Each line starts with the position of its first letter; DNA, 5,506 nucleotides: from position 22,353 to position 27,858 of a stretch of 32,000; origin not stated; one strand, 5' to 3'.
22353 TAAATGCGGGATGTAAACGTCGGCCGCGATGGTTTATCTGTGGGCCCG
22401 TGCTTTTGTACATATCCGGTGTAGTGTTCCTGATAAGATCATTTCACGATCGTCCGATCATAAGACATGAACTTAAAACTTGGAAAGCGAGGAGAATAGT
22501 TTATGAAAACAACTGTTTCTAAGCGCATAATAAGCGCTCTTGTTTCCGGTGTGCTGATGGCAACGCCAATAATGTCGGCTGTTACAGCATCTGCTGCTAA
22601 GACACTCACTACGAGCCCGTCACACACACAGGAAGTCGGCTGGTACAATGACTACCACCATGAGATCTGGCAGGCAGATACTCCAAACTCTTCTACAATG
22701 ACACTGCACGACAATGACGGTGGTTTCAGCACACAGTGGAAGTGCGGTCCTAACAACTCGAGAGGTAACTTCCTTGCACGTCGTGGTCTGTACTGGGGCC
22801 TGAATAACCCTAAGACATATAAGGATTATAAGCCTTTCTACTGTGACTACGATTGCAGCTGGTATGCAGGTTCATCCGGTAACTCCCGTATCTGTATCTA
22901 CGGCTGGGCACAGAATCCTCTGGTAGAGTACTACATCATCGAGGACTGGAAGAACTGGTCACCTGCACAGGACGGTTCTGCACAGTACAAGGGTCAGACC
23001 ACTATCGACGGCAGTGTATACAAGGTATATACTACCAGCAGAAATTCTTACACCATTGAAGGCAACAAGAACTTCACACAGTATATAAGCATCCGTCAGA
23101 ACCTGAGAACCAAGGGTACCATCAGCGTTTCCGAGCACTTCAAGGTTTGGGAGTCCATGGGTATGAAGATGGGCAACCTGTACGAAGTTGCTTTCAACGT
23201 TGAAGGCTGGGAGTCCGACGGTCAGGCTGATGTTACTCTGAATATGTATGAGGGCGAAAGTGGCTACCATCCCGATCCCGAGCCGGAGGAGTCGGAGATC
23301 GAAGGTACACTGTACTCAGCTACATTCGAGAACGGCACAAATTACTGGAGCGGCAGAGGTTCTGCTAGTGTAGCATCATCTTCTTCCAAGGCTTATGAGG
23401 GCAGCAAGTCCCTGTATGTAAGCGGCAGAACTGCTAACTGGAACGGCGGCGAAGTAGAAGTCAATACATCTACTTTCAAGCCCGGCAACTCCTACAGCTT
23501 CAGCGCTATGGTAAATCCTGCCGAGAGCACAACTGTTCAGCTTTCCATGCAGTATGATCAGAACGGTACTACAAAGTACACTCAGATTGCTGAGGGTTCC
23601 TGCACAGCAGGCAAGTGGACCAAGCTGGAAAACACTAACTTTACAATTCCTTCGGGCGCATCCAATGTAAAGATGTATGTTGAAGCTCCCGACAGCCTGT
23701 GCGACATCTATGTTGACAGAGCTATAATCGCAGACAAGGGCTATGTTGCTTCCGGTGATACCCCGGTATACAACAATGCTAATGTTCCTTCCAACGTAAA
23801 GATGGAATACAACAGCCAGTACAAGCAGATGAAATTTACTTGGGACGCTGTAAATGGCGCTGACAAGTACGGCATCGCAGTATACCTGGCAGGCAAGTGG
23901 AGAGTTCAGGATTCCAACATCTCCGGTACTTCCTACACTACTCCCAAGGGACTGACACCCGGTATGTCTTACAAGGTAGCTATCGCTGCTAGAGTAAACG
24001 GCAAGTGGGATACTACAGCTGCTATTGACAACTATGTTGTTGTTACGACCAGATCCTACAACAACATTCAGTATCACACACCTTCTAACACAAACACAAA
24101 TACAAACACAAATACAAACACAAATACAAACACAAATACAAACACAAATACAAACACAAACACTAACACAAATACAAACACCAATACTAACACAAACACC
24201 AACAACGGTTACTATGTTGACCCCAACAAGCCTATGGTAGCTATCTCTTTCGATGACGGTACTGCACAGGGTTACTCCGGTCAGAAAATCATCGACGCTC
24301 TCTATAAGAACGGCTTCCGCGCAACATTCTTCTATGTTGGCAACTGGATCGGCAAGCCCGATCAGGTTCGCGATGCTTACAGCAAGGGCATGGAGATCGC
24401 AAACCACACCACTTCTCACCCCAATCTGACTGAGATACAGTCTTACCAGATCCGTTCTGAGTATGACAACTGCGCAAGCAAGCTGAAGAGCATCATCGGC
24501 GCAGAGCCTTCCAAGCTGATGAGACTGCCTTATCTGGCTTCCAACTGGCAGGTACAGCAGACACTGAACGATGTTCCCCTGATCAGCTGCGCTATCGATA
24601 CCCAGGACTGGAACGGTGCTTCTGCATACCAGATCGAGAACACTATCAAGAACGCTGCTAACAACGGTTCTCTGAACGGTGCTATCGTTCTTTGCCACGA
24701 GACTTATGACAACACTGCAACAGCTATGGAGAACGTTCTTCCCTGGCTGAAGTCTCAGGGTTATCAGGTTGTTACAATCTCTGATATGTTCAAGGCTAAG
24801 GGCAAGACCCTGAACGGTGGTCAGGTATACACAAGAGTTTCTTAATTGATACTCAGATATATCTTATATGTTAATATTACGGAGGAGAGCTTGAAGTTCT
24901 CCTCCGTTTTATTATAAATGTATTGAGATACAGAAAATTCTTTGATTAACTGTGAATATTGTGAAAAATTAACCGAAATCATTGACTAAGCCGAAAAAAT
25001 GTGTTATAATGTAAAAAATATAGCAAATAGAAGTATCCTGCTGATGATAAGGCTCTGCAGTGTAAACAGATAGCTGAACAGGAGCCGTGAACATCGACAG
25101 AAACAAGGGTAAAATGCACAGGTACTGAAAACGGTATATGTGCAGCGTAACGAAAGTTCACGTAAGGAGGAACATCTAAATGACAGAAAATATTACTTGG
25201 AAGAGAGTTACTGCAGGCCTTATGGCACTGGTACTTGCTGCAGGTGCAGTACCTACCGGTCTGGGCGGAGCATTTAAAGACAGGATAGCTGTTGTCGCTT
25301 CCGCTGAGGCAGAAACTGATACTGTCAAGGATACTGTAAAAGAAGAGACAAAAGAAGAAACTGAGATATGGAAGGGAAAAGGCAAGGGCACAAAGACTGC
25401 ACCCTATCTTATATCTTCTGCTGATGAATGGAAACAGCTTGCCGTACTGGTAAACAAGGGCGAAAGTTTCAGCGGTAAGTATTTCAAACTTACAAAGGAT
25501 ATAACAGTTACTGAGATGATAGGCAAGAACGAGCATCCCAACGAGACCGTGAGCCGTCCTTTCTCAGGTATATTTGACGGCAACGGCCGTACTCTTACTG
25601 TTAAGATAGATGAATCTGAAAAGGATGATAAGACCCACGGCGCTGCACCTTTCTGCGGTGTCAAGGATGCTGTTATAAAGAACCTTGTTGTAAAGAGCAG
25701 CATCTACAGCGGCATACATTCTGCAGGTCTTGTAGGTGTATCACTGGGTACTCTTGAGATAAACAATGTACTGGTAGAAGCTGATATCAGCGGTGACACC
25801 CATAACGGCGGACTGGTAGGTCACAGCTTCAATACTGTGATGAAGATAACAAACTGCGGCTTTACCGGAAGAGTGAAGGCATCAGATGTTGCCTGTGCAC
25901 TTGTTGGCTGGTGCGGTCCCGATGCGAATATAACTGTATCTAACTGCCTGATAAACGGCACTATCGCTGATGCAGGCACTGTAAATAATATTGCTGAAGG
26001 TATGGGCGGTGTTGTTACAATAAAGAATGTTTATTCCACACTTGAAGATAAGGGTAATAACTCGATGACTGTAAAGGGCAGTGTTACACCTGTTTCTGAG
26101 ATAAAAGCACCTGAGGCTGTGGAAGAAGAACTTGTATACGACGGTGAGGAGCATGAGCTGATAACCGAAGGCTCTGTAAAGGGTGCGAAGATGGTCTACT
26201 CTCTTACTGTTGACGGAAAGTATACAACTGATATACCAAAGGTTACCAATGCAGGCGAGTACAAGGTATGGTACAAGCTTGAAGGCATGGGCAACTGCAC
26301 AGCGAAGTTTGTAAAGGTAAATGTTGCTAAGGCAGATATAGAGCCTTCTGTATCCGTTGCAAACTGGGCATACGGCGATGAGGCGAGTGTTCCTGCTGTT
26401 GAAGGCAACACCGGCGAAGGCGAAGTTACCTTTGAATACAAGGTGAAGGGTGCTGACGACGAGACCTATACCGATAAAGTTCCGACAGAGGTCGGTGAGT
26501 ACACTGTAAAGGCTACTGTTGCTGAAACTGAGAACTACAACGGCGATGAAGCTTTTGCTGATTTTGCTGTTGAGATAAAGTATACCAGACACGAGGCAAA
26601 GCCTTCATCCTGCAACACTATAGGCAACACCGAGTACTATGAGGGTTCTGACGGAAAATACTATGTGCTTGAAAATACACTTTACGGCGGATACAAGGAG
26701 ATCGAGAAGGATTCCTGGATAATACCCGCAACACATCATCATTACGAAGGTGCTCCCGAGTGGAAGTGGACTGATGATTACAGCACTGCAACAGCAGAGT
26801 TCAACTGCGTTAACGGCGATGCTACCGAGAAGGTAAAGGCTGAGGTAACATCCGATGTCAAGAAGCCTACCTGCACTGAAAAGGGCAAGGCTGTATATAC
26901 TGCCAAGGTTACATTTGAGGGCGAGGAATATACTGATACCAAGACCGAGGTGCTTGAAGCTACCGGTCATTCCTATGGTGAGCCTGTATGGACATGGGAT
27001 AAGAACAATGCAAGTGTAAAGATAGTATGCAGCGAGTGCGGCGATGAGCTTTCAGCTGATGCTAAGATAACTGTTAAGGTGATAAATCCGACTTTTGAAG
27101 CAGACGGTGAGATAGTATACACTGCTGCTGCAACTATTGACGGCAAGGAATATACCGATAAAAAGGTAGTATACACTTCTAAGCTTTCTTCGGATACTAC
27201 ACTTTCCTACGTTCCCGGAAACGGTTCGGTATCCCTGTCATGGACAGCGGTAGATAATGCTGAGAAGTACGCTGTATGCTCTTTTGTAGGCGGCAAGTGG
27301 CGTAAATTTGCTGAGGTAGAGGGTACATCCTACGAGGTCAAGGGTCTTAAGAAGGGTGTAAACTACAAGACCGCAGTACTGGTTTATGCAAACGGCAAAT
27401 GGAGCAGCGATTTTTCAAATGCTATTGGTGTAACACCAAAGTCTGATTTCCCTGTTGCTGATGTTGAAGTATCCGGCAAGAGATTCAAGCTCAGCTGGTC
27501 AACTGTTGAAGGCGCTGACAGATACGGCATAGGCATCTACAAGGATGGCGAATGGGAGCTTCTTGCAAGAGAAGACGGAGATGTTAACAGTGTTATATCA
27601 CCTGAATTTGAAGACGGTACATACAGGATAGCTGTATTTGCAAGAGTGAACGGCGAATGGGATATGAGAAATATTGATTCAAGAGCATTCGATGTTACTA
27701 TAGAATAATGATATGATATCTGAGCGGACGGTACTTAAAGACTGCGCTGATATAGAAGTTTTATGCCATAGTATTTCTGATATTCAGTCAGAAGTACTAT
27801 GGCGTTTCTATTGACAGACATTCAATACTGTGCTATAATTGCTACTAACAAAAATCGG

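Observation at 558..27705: One Fn3-like module of about 90 aa is appended to five secreted proteins, in two sub-types that track protein class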

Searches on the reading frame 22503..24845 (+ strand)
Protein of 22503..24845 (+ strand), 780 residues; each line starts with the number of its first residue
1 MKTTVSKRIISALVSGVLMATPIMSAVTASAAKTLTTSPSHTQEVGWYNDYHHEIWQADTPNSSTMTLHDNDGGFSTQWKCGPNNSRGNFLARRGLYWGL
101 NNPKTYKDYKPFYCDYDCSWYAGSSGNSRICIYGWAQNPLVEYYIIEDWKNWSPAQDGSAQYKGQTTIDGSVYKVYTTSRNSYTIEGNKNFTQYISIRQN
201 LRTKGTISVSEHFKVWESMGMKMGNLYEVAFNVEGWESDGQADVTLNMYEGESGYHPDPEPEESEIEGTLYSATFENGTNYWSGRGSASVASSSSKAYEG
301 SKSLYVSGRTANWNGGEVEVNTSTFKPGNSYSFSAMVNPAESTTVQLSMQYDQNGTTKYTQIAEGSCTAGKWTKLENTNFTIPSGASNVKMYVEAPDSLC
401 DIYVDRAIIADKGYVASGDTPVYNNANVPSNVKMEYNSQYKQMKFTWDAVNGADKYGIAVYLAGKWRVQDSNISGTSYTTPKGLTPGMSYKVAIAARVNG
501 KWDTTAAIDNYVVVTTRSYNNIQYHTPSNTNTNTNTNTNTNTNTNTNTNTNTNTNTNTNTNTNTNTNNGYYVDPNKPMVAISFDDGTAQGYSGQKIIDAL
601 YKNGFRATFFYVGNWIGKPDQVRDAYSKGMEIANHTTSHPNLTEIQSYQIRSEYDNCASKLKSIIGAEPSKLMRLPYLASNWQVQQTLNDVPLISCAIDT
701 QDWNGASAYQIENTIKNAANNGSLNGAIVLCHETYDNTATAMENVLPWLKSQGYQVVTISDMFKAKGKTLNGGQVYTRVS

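Call 7: search_protein_families(library=pfam, proteins=[window:22503-24845:+], max_evalue=0.1)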
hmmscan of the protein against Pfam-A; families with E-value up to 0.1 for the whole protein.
window:22503-24845:+ (780 aa): 5 families
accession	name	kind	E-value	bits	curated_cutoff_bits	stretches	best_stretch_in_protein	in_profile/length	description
PF00457.24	Glyco_hydro_11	-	5e-42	144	27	1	50-245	3-178/178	Glycosyl hydrolases family 11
PF02018.23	CBM_4_9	-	3.1e-27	96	25.9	1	269-398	3-135/136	Carbohydrate binding domain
PF01522.26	Polysacc_deac_1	-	3.9e-26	91.9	23.1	1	573-691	3-119/124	Polysaccharide deacetylase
PF04748.18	Polysacc_deac_2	-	0.0011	18.5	27.5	1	698-762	152-211/212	Divergent polysaccharide deacetylase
PF13510.11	Fer2_4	-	0.004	17.6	22.8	1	577-606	2-31/82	2Fe-2S iron-sulfur cluster binding domain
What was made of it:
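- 23784..24053 (+): Internal E-type CBM37 of the GH11-CBM22-CBM37-CE4 xylanase/esterase (ORF 22503-24845; Rumal_0908). GH11, CBM_4_9 and Polysacc_deac_1 domains (call 7).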

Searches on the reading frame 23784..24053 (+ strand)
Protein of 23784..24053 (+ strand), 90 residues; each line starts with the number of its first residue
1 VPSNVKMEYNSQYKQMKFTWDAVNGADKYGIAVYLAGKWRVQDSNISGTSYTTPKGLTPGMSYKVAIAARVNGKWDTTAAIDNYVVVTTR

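Call 9: search_protein_families(library=pfam, proteins=[window:23784-24053:+], max_evalue=10)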
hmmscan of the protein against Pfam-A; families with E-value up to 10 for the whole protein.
window:23784-24053:+ (90 aa): 2 families
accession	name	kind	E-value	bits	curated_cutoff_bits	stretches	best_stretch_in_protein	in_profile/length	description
PF00041.27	fn3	-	6.7e-07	29.9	25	1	2-73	3-72/84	Fibronectin type III domain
PF16383.10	DUF4992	-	0.024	14.8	29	1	4-78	54-132/183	Domain of unknown function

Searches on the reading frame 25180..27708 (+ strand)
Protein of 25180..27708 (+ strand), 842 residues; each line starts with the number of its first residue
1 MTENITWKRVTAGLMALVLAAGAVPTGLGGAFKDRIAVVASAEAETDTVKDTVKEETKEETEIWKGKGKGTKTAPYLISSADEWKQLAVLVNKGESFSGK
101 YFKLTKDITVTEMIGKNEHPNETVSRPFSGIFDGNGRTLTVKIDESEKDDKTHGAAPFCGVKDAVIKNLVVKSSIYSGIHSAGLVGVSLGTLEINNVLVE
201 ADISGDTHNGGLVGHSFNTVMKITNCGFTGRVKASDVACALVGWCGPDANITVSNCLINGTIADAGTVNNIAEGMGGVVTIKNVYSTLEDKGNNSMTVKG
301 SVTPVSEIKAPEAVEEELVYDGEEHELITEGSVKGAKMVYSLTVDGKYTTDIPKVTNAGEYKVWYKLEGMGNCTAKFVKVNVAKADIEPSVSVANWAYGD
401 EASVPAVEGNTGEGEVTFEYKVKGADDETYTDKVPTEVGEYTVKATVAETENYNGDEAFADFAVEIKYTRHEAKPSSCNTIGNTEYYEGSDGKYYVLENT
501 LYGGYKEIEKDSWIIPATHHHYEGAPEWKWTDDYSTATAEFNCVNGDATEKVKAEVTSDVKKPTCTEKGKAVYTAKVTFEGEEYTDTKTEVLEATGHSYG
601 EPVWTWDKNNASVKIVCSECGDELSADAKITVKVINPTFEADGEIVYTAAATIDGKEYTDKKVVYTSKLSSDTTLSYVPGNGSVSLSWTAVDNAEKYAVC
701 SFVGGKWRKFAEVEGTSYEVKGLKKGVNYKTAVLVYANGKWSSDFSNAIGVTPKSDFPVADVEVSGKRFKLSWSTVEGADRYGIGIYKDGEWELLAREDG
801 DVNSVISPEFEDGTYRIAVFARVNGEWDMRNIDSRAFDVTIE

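Call 7: search_protein_families(library=pfam, proteins=[window:25180-27708:+], max_evalue=0.1)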
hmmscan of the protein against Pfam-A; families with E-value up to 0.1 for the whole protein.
window:25180-27708:+ (842 aa): 3 families
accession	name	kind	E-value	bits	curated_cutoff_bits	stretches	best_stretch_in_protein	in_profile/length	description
PF00041.27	fn3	-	0.02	15.5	25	1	682-745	14-77/84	Fibronectin type III domain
PF18887.5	MBG_3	-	0.024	15.1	25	1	430-456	34-61/72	MBG domain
PF07354.18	Sp38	-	0.094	13.1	23.1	0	241-299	31-89/100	Zona-pellucida-binding protein (Sp38) N-terminal Ig domain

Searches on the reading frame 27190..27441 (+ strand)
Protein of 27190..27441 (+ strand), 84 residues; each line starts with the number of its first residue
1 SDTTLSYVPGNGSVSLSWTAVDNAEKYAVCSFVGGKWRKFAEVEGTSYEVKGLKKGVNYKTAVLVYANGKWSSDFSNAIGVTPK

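Call 9: search_protein_families(library=pfam, proteins=[window:27190-27441:+], max_evalue=10)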
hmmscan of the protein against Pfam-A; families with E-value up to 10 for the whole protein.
window:27190-27441:+ (84 aa): 1 family
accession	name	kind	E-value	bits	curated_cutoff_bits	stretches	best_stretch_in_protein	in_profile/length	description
PF00041.27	fn3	-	0.00029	21.4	25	1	12-76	14-78/84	Fibronectin type III domain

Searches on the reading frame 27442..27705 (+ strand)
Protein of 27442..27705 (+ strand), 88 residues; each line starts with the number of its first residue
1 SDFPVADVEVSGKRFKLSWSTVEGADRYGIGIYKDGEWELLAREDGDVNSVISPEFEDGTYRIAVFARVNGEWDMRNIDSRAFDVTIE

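Call 9: search_protein_families(library=pfam, proteins=[window:27442-27705:+], max_evalue=10)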
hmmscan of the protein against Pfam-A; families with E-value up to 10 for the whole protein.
window:27442-27705:+ (88 aa): 1 family
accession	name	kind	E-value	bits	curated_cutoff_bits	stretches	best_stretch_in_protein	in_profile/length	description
PF07495.19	Y_Y_Y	-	0.097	13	26.6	1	32-74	15-54/65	Y_Y_Y domain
